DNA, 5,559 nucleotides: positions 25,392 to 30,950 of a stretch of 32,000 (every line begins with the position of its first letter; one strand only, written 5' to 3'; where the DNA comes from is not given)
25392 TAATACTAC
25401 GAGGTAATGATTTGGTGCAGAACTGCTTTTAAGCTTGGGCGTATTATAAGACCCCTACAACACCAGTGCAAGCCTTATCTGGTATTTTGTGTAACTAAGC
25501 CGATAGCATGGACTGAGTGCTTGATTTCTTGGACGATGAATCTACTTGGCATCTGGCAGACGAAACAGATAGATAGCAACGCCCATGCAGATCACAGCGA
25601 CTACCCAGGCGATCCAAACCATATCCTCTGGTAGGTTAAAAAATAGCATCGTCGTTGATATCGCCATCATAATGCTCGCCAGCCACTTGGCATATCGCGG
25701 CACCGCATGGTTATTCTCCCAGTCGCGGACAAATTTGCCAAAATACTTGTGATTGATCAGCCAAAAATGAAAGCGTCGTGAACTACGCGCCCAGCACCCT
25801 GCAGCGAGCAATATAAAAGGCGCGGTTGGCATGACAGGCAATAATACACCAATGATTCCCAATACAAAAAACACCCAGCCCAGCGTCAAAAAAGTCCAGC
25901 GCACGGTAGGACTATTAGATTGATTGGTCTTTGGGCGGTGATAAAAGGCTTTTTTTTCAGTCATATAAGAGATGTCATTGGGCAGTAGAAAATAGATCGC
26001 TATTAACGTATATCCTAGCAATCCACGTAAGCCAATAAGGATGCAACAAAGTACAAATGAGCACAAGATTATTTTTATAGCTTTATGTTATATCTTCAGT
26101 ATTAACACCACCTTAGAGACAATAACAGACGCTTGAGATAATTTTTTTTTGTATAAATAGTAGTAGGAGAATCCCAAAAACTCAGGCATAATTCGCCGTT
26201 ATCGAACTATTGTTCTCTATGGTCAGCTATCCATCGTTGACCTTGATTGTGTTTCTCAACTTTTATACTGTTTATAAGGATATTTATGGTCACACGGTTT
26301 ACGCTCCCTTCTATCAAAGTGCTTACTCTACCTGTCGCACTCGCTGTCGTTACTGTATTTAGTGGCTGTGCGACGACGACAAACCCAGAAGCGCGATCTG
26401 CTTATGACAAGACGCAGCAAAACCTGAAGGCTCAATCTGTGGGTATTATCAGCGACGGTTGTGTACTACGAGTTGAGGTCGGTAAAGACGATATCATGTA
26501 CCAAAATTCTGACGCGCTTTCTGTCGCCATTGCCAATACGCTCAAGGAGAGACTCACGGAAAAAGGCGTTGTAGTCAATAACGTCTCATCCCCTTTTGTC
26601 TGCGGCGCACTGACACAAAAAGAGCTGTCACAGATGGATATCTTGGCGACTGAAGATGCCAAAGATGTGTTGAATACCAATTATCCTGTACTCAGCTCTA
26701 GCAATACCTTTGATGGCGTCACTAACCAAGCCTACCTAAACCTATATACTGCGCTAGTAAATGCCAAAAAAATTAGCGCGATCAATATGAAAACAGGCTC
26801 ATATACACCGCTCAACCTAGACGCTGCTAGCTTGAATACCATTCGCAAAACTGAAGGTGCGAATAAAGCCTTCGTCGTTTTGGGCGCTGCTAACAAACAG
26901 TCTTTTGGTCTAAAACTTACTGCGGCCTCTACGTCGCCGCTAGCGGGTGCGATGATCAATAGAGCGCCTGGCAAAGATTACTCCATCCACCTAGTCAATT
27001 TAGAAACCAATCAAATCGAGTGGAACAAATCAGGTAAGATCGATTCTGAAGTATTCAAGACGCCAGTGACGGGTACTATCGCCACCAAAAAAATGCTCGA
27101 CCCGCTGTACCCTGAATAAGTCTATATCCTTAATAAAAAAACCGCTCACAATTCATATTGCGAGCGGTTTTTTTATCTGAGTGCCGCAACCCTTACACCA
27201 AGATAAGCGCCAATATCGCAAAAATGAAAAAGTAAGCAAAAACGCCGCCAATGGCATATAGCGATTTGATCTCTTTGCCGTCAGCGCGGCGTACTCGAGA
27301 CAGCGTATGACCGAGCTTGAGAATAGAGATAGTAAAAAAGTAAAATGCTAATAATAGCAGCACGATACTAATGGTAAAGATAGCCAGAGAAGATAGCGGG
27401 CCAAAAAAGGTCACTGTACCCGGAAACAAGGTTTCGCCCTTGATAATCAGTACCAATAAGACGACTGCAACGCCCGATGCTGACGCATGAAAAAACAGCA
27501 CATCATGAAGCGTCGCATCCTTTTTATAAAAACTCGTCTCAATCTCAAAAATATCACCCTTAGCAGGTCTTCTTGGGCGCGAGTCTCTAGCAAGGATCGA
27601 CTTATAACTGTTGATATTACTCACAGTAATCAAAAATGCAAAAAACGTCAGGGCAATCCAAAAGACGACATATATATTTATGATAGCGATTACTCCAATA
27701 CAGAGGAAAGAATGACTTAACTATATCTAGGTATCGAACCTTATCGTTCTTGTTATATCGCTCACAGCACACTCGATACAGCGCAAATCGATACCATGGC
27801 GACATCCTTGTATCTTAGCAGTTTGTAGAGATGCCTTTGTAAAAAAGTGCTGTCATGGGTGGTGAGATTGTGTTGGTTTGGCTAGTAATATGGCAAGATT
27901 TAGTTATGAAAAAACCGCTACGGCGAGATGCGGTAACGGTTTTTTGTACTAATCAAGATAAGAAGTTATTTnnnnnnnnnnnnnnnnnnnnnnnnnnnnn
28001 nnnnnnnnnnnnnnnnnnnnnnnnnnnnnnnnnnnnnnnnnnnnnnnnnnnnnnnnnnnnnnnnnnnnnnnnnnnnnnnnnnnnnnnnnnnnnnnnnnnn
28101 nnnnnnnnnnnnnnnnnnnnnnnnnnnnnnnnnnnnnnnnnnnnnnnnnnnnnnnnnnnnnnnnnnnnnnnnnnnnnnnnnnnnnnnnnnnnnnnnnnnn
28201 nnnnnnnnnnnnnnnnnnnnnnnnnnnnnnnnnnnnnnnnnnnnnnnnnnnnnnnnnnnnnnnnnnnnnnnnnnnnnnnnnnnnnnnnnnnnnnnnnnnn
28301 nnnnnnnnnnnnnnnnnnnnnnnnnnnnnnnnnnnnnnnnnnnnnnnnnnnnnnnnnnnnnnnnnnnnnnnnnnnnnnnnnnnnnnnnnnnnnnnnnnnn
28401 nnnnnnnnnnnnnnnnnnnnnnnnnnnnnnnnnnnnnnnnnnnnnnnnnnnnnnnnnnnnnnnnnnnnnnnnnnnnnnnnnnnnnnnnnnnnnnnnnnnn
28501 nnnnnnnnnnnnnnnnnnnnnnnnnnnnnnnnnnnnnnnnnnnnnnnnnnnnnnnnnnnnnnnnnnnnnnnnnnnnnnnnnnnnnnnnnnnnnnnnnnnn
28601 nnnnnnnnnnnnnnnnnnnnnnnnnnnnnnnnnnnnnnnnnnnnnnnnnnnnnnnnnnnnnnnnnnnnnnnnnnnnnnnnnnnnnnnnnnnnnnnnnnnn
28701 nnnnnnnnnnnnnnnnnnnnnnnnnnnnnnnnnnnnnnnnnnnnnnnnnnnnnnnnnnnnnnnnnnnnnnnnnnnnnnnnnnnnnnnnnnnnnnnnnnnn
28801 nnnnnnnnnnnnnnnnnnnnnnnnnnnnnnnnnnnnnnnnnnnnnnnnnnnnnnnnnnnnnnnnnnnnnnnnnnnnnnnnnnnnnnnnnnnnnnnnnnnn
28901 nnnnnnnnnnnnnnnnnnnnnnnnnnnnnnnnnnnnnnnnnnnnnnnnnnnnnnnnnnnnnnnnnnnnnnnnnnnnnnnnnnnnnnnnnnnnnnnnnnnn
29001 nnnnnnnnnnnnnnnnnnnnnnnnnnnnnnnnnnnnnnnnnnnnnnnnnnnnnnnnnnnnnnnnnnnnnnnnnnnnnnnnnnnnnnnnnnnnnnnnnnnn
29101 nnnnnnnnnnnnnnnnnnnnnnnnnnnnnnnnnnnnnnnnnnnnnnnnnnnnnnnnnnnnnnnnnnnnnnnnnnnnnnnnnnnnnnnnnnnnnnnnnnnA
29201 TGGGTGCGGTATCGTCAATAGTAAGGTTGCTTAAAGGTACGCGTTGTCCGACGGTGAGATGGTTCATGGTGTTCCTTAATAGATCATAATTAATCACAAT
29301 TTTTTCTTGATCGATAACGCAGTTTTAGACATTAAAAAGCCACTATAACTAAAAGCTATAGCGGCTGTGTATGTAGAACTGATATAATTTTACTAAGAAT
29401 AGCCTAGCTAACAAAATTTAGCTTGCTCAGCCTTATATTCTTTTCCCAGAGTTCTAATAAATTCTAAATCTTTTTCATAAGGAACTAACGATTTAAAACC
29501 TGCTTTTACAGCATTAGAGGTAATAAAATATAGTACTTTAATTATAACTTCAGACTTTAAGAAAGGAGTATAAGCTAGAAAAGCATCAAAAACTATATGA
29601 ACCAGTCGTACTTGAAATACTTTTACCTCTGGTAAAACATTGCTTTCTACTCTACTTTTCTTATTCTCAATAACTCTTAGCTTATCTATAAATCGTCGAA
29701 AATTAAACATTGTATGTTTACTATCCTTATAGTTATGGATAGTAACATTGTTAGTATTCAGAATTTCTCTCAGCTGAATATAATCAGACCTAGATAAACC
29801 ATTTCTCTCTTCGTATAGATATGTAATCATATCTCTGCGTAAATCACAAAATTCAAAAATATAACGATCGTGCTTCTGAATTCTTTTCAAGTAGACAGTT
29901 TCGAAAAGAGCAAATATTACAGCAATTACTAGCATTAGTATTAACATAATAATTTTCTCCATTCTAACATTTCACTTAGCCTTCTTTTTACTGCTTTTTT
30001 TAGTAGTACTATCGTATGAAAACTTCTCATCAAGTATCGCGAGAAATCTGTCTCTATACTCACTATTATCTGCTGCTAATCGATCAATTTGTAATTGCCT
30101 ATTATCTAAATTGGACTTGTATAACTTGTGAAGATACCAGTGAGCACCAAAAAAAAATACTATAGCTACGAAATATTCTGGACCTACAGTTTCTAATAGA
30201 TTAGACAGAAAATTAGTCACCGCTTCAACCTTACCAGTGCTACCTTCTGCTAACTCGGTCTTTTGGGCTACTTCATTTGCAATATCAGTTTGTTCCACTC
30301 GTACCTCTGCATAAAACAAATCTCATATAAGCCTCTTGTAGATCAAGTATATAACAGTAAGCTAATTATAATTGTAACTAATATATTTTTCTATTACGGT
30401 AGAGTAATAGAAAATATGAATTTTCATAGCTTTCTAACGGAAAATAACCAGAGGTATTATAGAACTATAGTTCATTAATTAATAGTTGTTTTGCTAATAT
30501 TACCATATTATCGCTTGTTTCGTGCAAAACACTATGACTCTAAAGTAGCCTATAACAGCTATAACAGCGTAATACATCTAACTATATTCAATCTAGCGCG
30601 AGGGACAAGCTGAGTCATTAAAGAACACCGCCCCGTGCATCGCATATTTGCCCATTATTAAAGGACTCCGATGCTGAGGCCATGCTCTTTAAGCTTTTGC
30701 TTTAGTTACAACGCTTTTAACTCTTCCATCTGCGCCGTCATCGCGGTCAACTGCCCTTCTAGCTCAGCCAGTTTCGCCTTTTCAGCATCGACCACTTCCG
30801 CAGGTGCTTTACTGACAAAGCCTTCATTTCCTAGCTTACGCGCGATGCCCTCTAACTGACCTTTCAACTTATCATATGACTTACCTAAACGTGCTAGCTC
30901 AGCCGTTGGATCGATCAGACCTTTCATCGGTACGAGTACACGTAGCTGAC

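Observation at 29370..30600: Sharply AT-rich ~1.2 kb islet carrying a two-gene membrane-protein operon between valS and the TerF-like gene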

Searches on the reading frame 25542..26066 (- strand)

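Call 5: search_protein_families(library=pfam, proteins=[window:25542-26066:-], max_evalue=1)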
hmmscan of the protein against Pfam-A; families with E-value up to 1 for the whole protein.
window:25542-26066:- (174 aa): 5 families
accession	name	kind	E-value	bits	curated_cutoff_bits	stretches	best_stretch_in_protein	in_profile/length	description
PF04304.18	DUF454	-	7.9e-38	129.5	35.1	1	56-171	1-114/115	Protein of unknown function (DUF454)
PF13273.12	DUF4064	-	0.011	16.4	32.1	1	10-76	10-73/102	Protein of unknown function (DUF4064)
PF00335.26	Tetraspanin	-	0.029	14.5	32.1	1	6-75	10-66/225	Tetraspanin family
PF14340.12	DUF4395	-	0.15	12.8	24.5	1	59-164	13-110/130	Domain of unknown function (DUF4395)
PF20077.4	CcmD_alt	-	0.52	10.9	23.5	1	155-170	38-53/61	CcmD family protein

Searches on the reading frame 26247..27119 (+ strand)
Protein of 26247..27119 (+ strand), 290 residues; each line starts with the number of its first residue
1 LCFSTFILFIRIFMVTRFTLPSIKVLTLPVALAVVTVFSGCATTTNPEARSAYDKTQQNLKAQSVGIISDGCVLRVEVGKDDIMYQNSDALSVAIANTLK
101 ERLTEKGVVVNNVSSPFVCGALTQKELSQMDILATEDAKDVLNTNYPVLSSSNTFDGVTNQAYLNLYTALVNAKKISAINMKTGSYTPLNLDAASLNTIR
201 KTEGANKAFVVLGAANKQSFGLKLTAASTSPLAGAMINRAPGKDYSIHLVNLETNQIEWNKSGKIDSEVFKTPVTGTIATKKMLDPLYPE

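Call 5: search_protein_families(library=pfam, proteins=[window:26247-27119:+], max_evalue=1)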
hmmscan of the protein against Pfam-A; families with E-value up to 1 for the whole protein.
window:26247-27119:+ (290 aa): 1 family
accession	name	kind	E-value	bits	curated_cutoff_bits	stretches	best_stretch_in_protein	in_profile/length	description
PF24190.1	OB_RNR_2nd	-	0.17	12.7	27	0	172-200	7-35/67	Ribonuclease R second OB domain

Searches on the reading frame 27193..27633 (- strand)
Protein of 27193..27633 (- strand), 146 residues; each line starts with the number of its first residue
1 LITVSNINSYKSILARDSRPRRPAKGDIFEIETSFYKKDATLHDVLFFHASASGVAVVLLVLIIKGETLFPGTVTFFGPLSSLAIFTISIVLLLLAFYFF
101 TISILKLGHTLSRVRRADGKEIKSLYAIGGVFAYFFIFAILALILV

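Call 5: search_protein_families(library=pfam, proteins=[window:27193-27633:-], max_evalue=1)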
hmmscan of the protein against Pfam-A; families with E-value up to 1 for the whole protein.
window:27193-27633:- (146 aa): 0 families

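Call 6: search_protein_families(library=padloc, proteins=[window:27193-27633:-], max_evalue=1)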
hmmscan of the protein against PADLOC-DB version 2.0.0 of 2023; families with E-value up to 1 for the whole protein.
window:27193-27633:- (146 aa): 0 families

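Call 7: search_protein_families(library=phrogs, proteins=[window:27193-27633:-], max_evalue=1)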
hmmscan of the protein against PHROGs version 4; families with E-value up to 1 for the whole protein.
window:27193-27633:- (146 aa): 0 families

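Call 39: search_protein_families(library=ncbifam, proteins=[window:27193-27633:-], max_evalue=0.1)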
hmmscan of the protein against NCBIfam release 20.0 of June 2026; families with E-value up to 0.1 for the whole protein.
window:27193-27633:- (146 aa): 1 family
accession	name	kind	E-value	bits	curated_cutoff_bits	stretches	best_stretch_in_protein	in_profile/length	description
NF045610.1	acin_4_helix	equivalog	0.0036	17.4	50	1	85-144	38-92/131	putative four-helix membrane protein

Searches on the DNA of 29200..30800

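Call 73: search_rna_families(source=window, start=29200, end=30800, threshold=evalue, max_evalue=1)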
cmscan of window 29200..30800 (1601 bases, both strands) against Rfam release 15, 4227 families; matches with E-value up to 1: 0.
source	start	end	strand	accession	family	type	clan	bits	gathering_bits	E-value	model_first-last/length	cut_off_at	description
